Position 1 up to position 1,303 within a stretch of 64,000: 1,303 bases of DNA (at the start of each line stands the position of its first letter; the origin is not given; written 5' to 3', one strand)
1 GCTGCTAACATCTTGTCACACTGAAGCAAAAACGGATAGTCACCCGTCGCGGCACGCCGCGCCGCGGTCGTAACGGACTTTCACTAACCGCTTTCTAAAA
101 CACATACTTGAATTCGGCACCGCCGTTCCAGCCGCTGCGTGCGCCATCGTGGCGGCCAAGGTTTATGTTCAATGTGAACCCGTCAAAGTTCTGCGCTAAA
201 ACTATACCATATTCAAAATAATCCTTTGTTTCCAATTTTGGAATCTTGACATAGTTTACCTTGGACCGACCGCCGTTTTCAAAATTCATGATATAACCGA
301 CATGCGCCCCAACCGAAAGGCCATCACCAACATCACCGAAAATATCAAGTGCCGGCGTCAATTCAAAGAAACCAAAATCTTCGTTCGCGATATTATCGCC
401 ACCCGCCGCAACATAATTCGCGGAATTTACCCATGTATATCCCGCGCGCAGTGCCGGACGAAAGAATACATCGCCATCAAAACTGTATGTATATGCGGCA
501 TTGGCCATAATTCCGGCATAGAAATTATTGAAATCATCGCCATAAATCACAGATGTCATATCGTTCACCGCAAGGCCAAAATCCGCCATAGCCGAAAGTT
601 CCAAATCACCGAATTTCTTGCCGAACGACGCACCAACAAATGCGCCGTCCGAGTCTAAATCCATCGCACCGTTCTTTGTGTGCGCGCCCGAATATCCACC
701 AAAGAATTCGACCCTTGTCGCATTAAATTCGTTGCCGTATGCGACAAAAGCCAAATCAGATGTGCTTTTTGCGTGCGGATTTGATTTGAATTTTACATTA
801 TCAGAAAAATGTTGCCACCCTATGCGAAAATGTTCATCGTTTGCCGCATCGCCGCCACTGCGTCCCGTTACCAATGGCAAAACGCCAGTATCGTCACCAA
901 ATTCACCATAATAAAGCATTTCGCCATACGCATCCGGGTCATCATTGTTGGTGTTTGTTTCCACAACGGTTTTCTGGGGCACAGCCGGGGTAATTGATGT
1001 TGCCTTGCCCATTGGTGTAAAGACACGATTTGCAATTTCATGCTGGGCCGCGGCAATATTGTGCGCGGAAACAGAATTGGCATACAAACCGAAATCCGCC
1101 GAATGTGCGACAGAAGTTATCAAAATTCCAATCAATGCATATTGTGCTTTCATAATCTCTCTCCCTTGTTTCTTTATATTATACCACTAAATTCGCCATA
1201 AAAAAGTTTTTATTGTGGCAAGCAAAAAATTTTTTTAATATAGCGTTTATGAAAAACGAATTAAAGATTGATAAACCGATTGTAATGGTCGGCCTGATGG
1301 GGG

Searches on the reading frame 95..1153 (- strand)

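Call 20: search_protein_families(library=pfam, proteins=[window:95-1153:-], max_evalue=0.001)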
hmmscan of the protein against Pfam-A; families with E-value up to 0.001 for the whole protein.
window:95-1153:- (352 aa): 1 family
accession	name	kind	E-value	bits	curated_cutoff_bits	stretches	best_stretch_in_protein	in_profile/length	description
PF03797.25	Autotransporter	-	4.2e-07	30.4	26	1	146-331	40-253/255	Autotransporter beta-domain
